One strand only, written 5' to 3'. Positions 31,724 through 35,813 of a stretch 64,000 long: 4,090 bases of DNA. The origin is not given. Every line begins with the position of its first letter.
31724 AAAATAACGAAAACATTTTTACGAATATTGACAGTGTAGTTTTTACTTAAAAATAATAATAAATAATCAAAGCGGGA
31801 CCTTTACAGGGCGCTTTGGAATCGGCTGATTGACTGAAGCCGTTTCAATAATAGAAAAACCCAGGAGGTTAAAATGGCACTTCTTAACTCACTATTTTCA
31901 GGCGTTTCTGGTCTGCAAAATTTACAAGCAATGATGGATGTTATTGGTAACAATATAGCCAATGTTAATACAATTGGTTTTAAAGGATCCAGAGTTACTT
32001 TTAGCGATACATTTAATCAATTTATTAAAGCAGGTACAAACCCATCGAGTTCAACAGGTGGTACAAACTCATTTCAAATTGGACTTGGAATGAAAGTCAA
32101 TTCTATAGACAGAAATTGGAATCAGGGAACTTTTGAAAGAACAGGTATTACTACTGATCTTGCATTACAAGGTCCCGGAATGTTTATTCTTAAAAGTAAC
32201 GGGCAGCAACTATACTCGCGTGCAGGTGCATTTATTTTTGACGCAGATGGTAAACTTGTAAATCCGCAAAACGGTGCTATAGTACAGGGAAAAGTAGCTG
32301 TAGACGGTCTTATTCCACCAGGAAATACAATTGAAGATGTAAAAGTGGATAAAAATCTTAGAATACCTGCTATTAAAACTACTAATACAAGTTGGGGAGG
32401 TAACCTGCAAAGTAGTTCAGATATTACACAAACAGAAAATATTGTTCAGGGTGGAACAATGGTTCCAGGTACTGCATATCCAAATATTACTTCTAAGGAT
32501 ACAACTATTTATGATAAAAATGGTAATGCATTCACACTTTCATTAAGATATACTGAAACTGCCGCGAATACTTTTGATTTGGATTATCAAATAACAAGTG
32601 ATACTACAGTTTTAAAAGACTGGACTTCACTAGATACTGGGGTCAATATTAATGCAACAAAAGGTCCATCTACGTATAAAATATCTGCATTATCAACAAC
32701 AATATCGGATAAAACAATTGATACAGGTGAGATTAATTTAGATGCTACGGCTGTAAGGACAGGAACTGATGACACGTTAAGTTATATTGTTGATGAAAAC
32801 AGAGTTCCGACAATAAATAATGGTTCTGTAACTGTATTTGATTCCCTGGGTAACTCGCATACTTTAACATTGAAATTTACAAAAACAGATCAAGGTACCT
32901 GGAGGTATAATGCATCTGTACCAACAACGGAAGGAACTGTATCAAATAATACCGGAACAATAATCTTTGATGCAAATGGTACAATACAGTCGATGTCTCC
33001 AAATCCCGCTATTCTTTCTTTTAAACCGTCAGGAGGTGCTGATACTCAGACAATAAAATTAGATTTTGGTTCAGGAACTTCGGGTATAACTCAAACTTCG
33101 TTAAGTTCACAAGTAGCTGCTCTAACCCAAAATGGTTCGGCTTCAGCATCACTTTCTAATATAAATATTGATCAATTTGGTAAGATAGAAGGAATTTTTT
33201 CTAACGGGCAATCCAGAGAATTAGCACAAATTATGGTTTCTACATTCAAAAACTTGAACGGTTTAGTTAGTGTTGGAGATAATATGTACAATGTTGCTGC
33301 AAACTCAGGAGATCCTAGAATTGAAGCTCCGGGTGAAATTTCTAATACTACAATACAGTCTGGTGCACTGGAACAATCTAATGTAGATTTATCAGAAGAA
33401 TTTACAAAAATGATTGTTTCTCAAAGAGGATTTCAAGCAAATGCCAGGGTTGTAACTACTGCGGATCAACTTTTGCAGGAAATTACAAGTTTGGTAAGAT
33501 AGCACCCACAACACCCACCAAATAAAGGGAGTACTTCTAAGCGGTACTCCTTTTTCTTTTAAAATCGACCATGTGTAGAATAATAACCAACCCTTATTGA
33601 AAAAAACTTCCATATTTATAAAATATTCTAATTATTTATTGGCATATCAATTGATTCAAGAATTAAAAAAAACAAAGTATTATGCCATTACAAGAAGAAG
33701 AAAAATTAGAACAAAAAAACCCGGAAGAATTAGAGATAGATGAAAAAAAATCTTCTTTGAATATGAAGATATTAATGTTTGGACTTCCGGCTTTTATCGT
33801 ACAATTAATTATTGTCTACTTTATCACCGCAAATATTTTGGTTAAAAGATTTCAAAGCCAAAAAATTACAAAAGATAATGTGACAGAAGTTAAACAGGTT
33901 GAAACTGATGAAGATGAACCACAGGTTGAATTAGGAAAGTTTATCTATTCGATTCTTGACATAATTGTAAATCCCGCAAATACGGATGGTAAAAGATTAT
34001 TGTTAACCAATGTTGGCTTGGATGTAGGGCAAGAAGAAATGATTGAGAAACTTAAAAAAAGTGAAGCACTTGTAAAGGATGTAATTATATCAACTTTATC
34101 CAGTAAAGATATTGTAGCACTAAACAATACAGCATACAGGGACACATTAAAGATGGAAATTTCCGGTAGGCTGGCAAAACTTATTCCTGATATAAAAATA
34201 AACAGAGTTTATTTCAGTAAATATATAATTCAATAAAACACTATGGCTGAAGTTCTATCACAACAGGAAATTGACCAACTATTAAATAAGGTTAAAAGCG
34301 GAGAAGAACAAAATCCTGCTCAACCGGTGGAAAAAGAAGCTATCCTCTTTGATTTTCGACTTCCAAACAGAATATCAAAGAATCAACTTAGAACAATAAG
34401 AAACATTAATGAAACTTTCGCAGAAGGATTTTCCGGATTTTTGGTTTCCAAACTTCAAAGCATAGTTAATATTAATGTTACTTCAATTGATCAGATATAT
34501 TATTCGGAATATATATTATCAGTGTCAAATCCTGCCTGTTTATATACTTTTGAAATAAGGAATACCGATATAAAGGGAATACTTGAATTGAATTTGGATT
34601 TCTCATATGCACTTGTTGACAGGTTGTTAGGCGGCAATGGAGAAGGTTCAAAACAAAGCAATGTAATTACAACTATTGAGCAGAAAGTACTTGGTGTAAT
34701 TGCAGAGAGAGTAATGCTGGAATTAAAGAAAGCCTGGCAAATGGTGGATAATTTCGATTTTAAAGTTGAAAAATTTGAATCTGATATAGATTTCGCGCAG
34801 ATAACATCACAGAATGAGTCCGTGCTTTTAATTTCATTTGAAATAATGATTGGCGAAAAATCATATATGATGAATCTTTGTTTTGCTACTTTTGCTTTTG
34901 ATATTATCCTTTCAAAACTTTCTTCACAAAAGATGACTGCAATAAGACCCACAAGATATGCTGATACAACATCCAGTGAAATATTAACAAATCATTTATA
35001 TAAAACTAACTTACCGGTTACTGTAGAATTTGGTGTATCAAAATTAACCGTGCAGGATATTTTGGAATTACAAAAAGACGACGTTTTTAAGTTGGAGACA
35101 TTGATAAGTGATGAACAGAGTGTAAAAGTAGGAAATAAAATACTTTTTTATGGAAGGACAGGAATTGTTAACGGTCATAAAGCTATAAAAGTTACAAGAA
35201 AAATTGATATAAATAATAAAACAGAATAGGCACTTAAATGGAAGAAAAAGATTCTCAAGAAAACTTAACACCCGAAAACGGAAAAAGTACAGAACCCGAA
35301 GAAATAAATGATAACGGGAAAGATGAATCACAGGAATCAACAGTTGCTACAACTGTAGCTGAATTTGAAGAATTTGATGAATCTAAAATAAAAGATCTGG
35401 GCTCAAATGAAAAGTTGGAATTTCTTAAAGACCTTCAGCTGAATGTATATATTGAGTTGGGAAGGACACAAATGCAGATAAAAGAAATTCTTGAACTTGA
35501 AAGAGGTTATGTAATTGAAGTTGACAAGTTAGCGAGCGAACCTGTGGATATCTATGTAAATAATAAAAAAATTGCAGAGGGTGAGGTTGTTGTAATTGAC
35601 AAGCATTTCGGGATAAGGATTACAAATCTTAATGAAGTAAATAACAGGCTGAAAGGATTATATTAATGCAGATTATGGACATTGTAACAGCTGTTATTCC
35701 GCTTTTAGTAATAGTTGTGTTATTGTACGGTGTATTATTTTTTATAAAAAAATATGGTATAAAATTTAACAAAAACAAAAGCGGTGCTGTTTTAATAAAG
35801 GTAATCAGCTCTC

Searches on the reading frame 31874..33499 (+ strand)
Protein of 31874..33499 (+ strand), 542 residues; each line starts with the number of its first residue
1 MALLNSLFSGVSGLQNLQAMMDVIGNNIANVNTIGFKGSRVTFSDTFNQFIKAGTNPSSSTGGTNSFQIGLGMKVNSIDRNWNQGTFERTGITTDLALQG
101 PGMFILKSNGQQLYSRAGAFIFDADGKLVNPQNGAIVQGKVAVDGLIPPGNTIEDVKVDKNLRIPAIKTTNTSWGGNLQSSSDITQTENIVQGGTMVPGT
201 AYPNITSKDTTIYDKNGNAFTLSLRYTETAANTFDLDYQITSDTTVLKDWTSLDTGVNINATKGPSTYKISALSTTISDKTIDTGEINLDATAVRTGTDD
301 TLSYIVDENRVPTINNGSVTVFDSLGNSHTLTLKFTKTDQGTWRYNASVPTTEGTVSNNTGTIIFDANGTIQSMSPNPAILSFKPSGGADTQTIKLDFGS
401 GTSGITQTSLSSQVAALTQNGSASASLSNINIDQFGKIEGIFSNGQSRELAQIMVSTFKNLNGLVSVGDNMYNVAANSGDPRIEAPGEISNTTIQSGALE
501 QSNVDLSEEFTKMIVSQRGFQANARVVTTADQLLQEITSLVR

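Call 25: search_protein_families(library=pfam, proteins=[window:31874-33499:+], max_evalue=0.001)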
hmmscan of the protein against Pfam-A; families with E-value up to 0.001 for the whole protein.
window:31874-33499:+ (542 aa): 4 families
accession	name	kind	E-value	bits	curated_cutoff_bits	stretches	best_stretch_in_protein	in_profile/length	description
PF07559.19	FlgE_D2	-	3e-23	83.3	22.7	1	313-421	19-141/142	Flagellar basal body protein FlaE D2 domain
PF06429.18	Flg_bbr_C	-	4.8e-18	64.8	23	1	495-540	1-46/46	Flagellar basal body rod FlgEFG protein C-terminal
PF00460.25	Flg_bb_rod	-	1.1e-09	38.5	20.7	1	10-37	4-31/31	Flagella basal body rod protein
PF22692.1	LlgE_F_G_D1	-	4.6e-08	33.5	27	1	97-159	1-57/64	Flagellar hook protein FlgE/F/G D1 domain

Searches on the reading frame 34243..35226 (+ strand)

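Call 25: search_protein_families(library=pfam, proteins=[window:34243-35226:+], max_evalue=0.001)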
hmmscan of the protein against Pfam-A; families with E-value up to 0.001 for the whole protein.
window:34243-35226:+ (328 aa): 2 families
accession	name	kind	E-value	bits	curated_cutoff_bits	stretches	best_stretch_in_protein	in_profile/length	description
PF02154.20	FliM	-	1.5e-44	152.7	27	1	36-226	1-192/192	Flagellar motor switch protein FliM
PF01052.25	FliMN_C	-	8.6e-19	67.7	23.8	1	251-321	2-72/73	Type III flagellar switch regulator (C-ring) FliN C-term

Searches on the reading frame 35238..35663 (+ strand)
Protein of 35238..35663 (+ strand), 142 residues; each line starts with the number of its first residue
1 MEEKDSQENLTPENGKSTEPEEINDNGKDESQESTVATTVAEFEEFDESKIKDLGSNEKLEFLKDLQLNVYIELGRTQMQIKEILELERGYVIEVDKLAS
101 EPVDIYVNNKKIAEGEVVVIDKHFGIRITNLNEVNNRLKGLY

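Call 25: search_protein_families(library=pfam, proteins=[window:35238-35663:+], max_evalue=0.001)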
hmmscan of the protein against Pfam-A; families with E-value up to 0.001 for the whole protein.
window:35238-35663:+ (142 aa): 1 family
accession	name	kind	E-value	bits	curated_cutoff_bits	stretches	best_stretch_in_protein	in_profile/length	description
PF01052.25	FliMN_C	-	3.6e-24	84.9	23.8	1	63-131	3-71/73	Type III flagellar switch regulator (C-ring) FliN C-term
